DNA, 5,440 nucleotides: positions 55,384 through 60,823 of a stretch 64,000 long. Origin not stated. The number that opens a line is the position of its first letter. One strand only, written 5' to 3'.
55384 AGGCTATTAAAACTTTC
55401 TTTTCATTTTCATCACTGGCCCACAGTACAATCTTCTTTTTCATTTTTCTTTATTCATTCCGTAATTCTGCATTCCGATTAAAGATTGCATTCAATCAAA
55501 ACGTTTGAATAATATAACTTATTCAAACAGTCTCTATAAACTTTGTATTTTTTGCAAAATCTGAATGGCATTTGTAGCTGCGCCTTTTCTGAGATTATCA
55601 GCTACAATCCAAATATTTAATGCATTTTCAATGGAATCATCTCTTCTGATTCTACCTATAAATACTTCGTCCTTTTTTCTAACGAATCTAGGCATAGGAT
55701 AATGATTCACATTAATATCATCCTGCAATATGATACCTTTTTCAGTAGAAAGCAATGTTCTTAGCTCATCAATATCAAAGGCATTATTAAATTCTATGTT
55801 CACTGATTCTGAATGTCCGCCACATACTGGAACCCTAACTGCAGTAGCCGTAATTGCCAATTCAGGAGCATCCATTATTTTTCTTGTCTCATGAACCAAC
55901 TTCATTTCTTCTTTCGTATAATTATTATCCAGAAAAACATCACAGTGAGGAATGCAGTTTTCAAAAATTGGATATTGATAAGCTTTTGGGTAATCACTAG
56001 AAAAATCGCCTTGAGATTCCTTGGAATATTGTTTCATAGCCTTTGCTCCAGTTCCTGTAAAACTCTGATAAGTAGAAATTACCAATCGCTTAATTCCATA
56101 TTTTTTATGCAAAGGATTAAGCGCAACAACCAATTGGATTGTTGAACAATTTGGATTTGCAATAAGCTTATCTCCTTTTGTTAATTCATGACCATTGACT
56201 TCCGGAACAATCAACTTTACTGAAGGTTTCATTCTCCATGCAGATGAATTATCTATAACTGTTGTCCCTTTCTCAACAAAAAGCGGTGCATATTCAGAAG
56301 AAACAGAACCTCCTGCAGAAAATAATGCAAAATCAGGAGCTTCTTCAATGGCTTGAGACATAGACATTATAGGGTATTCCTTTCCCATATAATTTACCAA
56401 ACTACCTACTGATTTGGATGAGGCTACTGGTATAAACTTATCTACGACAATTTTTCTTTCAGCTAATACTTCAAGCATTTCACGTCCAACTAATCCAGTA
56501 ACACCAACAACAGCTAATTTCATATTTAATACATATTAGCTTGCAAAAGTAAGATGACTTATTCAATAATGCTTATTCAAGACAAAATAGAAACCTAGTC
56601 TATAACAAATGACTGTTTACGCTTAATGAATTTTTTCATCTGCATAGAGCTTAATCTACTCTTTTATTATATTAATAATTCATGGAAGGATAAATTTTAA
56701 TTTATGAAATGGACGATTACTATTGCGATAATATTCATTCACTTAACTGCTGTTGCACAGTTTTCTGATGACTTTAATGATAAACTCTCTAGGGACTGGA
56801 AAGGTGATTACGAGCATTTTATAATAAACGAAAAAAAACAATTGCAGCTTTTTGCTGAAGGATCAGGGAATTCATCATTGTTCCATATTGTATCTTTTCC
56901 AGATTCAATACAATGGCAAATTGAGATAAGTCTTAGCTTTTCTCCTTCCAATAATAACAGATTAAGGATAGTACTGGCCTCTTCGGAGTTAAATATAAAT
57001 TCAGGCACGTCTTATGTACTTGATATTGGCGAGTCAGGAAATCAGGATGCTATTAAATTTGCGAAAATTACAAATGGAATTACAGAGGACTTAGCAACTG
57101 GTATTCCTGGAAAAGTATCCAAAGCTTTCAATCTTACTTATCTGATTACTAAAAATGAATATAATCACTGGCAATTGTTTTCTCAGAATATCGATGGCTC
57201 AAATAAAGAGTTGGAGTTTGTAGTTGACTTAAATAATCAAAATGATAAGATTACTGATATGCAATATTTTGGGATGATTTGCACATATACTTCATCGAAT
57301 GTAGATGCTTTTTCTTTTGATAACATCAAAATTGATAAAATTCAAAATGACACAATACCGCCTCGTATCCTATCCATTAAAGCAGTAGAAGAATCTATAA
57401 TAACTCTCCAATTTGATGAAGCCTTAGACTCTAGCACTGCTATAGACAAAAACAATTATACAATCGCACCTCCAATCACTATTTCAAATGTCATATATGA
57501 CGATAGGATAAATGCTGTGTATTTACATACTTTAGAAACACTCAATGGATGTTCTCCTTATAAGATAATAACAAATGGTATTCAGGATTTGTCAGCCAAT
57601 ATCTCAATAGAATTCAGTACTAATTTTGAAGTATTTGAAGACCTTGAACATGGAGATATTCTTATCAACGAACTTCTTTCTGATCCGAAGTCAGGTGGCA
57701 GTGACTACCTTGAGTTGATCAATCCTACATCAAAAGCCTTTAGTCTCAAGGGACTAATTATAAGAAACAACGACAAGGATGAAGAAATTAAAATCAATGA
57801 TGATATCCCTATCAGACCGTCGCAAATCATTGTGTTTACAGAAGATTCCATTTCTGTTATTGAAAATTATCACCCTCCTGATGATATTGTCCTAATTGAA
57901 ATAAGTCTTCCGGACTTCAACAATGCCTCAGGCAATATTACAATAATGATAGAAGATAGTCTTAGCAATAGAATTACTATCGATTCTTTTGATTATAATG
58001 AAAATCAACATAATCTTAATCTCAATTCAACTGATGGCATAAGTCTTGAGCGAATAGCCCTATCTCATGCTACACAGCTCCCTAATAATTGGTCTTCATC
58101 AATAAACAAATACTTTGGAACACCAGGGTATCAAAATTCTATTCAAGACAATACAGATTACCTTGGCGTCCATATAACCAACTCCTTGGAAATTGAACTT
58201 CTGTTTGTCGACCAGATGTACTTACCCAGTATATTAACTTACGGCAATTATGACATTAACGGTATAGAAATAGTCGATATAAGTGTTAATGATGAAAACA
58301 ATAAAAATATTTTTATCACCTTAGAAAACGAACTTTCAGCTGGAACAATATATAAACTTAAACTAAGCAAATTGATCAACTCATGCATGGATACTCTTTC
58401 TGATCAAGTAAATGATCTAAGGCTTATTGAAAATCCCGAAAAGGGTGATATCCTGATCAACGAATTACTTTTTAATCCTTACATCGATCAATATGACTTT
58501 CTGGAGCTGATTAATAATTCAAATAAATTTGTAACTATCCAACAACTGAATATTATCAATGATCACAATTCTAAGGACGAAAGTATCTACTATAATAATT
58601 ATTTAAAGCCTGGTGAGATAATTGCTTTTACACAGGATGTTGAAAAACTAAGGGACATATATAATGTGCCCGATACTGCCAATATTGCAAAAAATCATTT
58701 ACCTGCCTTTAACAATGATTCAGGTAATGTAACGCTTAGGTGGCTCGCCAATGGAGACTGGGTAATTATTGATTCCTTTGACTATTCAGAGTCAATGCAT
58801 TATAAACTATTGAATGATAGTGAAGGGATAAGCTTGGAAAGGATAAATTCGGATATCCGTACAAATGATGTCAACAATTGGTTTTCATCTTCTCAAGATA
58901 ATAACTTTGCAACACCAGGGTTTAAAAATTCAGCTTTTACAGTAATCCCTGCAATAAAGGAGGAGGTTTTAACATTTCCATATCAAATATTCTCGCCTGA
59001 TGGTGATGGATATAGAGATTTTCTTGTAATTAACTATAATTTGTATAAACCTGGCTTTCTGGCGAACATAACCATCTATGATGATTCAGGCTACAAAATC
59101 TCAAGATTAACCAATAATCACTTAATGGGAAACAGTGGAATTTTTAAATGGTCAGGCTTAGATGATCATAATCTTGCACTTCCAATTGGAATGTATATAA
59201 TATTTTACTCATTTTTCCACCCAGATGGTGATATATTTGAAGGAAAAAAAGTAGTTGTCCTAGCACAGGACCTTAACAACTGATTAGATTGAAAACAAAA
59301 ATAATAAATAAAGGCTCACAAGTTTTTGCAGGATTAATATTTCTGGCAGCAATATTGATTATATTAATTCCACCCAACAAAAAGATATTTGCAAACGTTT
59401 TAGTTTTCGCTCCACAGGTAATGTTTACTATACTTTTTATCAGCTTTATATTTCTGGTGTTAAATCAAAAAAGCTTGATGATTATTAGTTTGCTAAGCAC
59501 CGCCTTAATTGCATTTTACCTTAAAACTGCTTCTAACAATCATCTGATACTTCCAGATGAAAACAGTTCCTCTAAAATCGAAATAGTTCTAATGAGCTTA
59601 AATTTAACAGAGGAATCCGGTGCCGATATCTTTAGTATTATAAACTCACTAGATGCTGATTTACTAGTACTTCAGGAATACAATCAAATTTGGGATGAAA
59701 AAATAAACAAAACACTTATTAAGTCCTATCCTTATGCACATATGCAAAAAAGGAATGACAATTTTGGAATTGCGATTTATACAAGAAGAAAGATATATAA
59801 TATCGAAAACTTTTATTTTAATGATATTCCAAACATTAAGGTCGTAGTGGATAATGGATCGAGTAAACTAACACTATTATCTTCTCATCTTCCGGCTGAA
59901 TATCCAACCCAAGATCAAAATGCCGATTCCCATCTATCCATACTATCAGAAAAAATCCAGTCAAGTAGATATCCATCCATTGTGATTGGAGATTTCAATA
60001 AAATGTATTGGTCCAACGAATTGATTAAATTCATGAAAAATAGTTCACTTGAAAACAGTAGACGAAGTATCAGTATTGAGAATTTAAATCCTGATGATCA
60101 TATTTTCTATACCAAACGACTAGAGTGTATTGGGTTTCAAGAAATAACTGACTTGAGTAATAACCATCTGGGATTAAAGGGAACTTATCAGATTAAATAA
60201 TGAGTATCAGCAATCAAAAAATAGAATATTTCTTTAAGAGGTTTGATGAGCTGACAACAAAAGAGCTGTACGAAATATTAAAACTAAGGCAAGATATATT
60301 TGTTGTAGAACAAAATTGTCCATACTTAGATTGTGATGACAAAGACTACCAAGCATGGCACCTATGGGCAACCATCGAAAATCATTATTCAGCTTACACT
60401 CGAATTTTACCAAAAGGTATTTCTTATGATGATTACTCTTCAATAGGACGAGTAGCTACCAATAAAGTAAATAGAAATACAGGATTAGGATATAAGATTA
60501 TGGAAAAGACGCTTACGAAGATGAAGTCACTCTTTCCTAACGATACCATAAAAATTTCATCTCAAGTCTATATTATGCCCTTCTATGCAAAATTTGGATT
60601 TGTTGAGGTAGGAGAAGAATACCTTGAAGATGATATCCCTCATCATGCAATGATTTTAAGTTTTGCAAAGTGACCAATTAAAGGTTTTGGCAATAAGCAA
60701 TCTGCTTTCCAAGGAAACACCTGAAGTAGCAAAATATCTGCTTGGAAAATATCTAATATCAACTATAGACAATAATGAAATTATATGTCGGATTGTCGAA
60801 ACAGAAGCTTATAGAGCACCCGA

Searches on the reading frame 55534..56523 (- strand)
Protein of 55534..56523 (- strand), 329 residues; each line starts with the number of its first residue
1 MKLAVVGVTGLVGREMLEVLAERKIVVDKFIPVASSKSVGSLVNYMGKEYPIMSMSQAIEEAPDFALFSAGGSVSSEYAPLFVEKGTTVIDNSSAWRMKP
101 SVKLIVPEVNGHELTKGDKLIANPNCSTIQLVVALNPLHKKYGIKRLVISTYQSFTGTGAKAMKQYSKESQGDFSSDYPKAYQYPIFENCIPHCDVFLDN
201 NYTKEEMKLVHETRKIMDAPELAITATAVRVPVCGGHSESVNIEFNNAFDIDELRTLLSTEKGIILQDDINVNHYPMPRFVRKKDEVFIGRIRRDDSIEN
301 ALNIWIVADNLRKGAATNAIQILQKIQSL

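Call 49: search_protein_families(library=pfam, proteins=[window:55534-56523:-], max_evalue=0.01)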
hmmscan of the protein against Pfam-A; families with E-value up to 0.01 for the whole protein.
window:55534-56523:- (329 aa): 3 families
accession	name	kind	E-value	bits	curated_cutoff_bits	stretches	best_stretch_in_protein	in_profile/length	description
PF02774.23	Semialdhyde_dhC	-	6.5e-44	150.7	26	1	135-313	1-184/184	Semialdehyde dehydrogenase, dimerisation domain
PF01118.30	Semialdhyde_dh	-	3.1e-26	92.6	26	1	2-115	1-119/121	Semialdehyde dehydrogenase, NAD binding domain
PF02800.25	Gp_dh_C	-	0.0053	16.8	24.4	0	214-260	62-108/158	Glyceraldehyde 3-phosphate dehydrogenase, C-terminal domain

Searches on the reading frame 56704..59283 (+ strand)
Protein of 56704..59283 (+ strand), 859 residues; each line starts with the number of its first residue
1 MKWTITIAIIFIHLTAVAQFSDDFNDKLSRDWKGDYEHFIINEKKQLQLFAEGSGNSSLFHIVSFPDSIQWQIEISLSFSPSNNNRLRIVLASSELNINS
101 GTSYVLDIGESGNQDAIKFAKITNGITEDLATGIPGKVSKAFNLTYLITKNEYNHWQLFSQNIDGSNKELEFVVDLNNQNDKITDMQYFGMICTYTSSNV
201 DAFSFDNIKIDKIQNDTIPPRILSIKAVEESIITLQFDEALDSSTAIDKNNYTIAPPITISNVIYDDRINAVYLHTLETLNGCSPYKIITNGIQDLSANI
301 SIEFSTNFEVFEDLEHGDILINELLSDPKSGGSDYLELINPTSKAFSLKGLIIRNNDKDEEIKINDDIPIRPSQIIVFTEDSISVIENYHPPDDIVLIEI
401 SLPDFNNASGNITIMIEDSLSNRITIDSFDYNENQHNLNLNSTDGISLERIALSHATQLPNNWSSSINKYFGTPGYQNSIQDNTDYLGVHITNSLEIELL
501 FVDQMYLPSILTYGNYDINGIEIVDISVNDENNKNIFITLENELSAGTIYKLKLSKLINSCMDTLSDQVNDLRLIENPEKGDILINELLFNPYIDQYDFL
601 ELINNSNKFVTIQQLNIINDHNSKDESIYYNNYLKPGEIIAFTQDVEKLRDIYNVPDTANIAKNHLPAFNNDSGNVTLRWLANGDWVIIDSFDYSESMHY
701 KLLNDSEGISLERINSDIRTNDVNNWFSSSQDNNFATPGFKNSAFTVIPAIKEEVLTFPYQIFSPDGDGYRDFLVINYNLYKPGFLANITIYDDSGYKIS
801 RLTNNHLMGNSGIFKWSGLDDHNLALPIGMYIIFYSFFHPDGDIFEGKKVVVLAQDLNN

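Call 49: search_protein_families(library=pfam, proteins=[window:56704-59283:+], max_evalue=0.01)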
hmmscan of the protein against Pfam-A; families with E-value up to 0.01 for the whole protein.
window:56704-59283:+ (859 aa): 3 families
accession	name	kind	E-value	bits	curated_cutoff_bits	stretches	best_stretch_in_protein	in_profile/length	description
PF00932.25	LTD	-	4.5e-11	43.5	34.3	2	316-431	5-107/109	Lamin Tail Domain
PF13205.12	Big_5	-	0.00025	22.2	23.6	0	229-306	21-105/105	Bacterial Ig-like domain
PF13585.12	CHU_C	-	0.00037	21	27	1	760-834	4-69/86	CHU_C Type IX secretion signal domain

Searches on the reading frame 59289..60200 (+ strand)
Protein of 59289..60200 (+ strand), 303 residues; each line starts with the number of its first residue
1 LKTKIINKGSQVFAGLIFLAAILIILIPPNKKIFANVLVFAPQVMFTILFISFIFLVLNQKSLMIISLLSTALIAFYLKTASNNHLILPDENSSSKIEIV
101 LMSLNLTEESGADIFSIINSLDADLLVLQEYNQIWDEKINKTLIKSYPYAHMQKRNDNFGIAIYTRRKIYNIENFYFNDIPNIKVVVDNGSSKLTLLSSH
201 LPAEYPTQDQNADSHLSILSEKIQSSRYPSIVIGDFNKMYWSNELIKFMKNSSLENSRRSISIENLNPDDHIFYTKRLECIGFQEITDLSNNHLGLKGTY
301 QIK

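Call 16: search_protein_families(library=pfam, proteins=[window:59289-60200:+])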
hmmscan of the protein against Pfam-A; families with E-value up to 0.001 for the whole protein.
window:59289-60200:+ (303 aa): 1 family
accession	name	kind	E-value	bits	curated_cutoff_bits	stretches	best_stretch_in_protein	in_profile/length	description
PF03372.29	Exo_endo_phos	-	1.9e-13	51.1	24.5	1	110-284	11-212/225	Endonuclease/Exonuclease/phosphatase family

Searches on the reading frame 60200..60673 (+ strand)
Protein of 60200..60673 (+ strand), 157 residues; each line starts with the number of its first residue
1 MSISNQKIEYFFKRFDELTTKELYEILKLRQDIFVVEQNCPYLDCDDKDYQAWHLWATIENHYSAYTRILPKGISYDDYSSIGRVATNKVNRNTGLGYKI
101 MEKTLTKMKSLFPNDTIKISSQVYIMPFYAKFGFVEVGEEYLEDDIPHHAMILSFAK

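Call 17: search_protein_families(library=pfam, proteins=[window:60200-60673:+])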
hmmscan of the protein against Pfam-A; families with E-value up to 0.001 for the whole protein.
window:60200-60673:+ (157 aa): 2 families
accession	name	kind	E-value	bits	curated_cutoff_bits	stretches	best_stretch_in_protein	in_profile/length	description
PF13673.13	Acetyltransf_10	-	9.3e-11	42.2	23.6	1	75-153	47-126/128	Acetyltransferase (GNAT) domain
PF03714.20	PUD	-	0.00071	20.8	25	0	47-122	10-85/97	Bacterial pullanase-associated domain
